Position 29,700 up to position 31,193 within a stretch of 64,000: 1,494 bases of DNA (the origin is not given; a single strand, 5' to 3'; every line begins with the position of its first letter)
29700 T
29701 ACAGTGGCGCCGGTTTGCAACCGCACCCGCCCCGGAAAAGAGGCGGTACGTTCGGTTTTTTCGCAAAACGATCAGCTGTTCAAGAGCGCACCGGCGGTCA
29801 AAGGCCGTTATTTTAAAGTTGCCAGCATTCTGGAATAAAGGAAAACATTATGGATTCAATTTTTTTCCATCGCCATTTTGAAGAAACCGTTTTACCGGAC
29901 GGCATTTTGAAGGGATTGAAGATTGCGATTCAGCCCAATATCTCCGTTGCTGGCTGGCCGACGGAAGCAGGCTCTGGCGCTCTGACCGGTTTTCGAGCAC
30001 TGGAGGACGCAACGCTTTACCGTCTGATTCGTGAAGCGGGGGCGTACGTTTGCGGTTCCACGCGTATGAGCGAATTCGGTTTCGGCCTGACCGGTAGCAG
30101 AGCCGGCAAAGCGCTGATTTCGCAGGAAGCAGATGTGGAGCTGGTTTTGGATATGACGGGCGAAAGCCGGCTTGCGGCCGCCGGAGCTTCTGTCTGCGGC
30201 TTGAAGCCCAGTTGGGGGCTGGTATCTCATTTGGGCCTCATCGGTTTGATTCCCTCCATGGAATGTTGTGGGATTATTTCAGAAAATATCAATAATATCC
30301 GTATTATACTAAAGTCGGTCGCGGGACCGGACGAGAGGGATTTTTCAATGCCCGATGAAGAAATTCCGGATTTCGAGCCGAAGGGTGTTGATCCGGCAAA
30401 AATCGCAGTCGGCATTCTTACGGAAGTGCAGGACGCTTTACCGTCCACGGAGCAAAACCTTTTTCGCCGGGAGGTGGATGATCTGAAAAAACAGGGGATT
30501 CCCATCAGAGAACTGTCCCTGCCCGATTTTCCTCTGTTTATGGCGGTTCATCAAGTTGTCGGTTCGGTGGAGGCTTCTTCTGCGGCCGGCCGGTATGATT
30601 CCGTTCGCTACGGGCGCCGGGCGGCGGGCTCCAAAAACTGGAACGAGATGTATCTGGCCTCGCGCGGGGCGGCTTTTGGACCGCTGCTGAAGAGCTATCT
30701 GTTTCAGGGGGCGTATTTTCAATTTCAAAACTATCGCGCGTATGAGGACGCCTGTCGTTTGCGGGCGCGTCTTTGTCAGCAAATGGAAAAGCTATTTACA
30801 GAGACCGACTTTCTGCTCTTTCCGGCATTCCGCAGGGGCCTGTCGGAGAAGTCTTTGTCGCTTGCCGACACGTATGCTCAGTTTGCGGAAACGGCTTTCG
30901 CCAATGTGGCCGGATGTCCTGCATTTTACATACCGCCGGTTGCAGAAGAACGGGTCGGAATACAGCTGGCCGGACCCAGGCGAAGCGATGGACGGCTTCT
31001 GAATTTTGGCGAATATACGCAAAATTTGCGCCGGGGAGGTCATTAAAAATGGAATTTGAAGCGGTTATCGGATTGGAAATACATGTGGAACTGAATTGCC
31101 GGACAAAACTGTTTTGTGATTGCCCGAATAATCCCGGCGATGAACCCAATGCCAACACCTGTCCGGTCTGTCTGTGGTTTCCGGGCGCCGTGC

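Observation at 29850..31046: GatA is shortened and appears to lack the catalytic lysine (possible pseudo-glutaminase subunit)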

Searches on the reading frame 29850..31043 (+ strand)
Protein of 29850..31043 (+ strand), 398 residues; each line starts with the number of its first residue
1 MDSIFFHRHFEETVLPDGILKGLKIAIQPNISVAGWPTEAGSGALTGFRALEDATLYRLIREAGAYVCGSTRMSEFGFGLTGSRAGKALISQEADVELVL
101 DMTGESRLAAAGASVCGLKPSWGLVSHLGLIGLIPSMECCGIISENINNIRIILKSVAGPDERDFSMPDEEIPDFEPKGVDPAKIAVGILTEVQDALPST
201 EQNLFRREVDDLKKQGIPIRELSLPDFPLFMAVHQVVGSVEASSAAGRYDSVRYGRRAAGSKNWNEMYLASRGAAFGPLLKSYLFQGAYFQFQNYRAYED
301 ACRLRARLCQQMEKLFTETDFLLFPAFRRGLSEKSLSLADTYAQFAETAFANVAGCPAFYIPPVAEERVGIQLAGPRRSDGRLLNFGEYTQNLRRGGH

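Call 5: search_protein_families(library=pfam, proteins=[window:29850-31043:+], max_evalue=0.01)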
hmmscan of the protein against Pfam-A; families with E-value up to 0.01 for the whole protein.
window:29850-31043:+ (398 aa): 1 family
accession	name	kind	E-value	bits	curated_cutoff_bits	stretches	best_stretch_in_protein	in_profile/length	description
PF01425.27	Amidase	-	1.6e-51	176.2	27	2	107-384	156-445/445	Amidase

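Call 6: search_protein_families(library=ncbifam, proteins=[window:29850-31043:+], max_evalue=0.01)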
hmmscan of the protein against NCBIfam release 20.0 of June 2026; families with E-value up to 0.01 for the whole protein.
window:29850-31043:+ (398 aa): 24 families
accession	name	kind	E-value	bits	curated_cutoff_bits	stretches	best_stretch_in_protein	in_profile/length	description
TIGR00132.1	gatA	equivalog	8.8e-64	216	481.1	2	86-391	146-461/466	Asp-tRNA(Asn)/Glu-tRNA(Gln) amidotransferase subunit GatA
NF005517.0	PRK07139.1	equivalog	2.7e-33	115.4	546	2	103-392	140-431/439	amidase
NF005565.0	PRK07235.1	subfamily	4.3e-29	101.5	545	2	82-385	170-492/506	amidase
NF006043.0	PRK08186.1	subfamily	7.7e-25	87.4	487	2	94-392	164-446/600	allophanate hydrolase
TIGR02713.1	allophanate_hyd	equivalog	2.6e-23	82.4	511.05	2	95-390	128-409/563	allophanate hydrolase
NF005688.0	PRK07488.1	equivalog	2.4e-22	79.5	532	2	19-83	74-138/474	indoleacetamide hydrolase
NF004815.0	PRK06169.1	equivalog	1.3e-18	66.8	506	2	95-392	173-457/471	amidase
NF006006.0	PRK08137.1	equivalog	2.2e-16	59.8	534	2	18-76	99-158/529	amidase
TIGR02715.1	amido_AtzE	subfamily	1e-14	54.4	425.75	2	94-172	162-240/452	AtzE family amidohydrolase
NF005450.0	PRK07042.1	equivalog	1.1e-14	53.8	458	2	16-78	68-130/464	amidase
NF005460.0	PRK07056.1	subfamily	2.4e-14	53.1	447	2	19-79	73-134/457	amidase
NF006169.0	PRK08310.1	equivalog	3.6e-14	52.9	391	2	87-161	117-191/395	amidase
NF005686.0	PRK07486.1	subfamily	5.6e-14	51.7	465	1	17-79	77-139/486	amidase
NF006631.0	PRK09201.1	equivalog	1e-13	50.9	461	2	88-171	163-246/466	AtzE family amidohydrolase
NF004816.0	PRK06170.1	equivalog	8.2e-13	47.8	503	2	18-73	74-129/493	amidase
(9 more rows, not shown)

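Call 7: search_solved_structures(query=window:29850-31043:+, show_alignments=3, max_evalue=0.00001)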
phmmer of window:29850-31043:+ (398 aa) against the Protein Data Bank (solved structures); distinct sequences matched with E-value up to 0.00001: 19.
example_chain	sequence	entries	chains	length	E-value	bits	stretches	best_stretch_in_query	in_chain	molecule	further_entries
3h0l_A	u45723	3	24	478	1.4e-39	139.7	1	81-384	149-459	Glutamyl-tRNA(Gln) amidotransferase subunit A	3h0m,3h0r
3kfu_E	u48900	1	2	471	8.4e-38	133.8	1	83-385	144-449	Glutamyl-tRNA(Gln) amidotransferase subunit A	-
3al0_A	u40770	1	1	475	5.1e-34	121.4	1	96-386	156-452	Glutamyl-tRNA(Gln) amidotransferase subunit A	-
2gi3_A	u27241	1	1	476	5.2e-34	121.3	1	96-386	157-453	Glutamyl-tRNA(Gln) amidotransferase subunit A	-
4wj3_A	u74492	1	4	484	5.2e-33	118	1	98-391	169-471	Glutamyl-tRNA(Gln) amidotransferase subunit A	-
2df4_A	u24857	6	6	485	7.4e-32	114.2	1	90-376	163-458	Glutamyl-tRNA(Gln) amidotransferase subunit A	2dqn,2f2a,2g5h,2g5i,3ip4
4n0h_A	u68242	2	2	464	4.2e-29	105.2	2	82-316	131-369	Glutamyl-tRNA(Gln) amidotransferase subunit A, mitochondrial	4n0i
3a1k_A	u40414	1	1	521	4.9e-15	58.9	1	82-393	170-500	Amidase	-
3a1i_A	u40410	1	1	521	6.7e-15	58.4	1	82-393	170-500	Amidase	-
1m21_A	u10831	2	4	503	3e-14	56.3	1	18-77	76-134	Peptide Amidase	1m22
4iss_A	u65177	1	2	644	1.9e-13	53.6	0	82-220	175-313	Allophanate Hydrolase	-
4ist_A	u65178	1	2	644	2.6e-13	53.2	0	82-220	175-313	Allophanate Hydrolase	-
5ac3_A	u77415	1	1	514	3.4e-13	52.8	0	18-76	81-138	PEPTIDE AMIDASE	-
5ewq_A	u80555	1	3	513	9.7e-13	51.3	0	78-174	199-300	Amidase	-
4gyr_A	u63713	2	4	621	2.5e-12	50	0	20-85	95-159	Allophanate hydrolase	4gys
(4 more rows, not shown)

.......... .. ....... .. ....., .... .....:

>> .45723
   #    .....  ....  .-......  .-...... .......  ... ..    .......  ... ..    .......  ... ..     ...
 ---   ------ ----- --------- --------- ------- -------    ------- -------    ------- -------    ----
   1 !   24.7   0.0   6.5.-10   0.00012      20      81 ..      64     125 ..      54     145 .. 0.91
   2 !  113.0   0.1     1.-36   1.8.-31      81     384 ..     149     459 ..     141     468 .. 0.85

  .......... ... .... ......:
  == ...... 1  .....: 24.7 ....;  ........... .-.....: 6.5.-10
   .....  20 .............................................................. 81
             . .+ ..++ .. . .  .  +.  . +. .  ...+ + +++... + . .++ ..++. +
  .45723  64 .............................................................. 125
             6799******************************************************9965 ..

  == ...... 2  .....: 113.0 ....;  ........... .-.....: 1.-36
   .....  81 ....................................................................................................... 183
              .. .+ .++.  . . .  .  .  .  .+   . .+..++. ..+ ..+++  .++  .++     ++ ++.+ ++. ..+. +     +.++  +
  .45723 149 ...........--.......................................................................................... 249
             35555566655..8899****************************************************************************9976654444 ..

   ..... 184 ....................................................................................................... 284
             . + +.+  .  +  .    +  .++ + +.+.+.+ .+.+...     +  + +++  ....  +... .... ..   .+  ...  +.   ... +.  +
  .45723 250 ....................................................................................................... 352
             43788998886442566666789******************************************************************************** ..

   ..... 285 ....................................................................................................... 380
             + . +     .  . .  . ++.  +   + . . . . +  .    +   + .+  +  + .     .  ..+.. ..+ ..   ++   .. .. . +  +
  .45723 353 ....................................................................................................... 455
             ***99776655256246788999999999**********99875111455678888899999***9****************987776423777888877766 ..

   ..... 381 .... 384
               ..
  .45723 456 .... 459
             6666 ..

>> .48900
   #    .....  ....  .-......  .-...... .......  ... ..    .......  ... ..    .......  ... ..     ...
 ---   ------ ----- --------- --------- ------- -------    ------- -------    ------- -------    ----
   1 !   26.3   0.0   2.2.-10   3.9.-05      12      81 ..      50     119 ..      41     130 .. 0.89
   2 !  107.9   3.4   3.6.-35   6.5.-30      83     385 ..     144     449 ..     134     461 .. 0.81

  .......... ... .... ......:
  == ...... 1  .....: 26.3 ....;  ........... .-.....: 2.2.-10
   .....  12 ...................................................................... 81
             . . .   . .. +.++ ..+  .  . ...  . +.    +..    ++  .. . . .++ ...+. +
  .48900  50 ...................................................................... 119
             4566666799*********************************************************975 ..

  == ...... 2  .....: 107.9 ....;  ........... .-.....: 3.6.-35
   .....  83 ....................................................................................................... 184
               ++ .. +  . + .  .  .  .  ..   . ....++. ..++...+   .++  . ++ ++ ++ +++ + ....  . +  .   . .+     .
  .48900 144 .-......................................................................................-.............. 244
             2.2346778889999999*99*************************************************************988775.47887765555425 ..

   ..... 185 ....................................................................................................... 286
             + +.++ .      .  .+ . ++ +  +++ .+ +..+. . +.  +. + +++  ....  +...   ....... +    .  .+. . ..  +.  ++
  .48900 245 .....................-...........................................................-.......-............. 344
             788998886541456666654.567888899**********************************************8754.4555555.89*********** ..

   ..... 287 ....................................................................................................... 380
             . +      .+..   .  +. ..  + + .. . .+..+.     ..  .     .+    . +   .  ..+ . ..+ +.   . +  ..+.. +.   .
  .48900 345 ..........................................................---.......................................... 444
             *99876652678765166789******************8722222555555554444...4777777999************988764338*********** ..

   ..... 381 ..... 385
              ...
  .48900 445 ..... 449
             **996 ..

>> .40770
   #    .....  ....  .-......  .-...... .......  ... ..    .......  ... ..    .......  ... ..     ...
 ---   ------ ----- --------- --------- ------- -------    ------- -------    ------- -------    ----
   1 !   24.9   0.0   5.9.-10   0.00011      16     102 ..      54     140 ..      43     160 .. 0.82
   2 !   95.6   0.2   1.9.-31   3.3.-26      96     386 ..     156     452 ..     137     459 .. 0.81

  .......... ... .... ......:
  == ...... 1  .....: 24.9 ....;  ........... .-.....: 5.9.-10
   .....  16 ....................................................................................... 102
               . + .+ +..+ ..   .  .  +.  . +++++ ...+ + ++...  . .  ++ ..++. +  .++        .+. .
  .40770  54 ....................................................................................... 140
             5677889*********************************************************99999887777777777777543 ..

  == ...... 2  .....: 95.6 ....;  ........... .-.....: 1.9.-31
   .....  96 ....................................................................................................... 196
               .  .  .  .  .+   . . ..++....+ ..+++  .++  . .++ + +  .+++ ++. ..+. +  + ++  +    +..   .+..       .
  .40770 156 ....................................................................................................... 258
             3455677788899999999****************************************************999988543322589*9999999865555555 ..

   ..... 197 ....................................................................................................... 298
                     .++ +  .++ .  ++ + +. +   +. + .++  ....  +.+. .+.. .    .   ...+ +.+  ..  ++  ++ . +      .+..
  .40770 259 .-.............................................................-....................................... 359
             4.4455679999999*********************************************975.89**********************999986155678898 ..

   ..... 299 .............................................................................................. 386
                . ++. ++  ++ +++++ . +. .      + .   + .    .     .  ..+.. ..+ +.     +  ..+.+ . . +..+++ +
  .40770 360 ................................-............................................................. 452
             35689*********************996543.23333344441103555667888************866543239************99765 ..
